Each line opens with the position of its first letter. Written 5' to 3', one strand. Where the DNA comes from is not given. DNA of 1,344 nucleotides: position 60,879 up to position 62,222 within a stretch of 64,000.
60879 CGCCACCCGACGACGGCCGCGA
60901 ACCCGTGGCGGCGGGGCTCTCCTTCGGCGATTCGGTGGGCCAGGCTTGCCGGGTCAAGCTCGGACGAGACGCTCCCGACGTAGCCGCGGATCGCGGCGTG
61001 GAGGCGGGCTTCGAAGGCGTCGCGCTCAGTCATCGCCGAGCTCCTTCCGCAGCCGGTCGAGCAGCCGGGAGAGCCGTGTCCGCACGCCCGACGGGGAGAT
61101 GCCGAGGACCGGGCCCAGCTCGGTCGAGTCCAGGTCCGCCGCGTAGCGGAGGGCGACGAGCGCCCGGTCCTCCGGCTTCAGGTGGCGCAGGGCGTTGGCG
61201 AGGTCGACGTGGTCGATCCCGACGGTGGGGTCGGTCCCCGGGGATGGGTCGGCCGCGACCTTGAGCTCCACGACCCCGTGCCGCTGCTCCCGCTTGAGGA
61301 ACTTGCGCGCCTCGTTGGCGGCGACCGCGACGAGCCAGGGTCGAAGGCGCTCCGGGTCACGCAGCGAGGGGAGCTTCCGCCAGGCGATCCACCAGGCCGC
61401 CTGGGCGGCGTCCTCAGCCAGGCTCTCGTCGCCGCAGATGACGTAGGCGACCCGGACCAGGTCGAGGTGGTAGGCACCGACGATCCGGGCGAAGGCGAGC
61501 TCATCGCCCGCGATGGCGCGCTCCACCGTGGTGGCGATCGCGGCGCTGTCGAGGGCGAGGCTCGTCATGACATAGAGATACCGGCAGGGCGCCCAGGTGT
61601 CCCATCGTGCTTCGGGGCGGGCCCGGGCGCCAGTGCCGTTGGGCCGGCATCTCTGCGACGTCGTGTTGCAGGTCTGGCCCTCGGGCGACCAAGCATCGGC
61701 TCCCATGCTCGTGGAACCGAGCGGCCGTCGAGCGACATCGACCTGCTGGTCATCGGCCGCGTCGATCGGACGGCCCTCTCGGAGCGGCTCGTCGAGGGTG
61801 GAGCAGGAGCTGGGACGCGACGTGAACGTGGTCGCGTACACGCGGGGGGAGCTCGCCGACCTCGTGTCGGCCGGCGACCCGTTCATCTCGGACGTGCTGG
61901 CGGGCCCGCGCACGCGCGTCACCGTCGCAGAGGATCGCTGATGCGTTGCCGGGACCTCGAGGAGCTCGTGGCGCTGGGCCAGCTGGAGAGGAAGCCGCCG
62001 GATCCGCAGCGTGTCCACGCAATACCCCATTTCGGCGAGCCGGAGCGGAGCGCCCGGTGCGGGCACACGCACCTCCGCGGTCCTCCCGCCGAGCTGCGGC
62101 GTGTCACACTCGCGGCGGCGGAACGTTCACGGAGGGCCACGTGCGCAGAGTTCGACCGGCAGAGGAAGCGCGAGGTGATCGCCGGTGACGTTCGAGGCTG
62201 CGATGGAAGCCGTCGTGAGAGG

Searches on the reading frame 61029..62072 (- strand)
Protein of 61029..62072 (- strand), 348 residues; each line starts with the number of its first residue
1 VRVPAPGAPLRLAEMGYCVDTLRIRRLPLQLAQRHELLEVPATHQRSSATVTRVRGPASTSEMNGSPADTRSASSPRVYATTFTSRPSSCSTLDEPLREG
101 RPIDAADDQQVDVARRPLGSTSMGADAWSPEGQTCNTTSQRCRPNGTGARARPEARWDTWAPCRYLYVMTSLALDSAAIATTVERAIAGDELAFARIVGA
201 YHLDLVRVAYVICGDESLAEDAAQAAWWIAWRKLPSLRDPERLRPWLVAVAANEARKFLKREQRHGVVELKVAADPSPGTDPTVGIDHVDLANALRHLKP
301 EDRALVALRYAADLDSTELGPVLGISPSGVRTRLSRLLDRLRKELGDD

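Call 61: search_protein_families(library=pfam, proteins=[window:61029-62072:-], max_evalue=0.001)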
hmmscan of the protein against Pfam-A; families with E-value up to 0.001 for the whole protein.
window:61029-62072:- (348 aa): 3 families
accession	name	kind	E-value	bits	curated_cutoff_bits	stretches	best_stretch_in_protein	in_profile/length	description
PF04542.20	Sigma70_r2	-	4.6e-12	46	24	1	198-264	2-70/71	Sigma-70 region 2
PF08281.18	Sigma70_r4_2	-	7.2e-08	32.4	25.7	1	290-341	3-54/54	Sigma-70, region 4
PF04545.22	Sigma70_r4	-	1.3e-06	28.3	24.1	1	294-343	1-50/50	Sigma-70, region 4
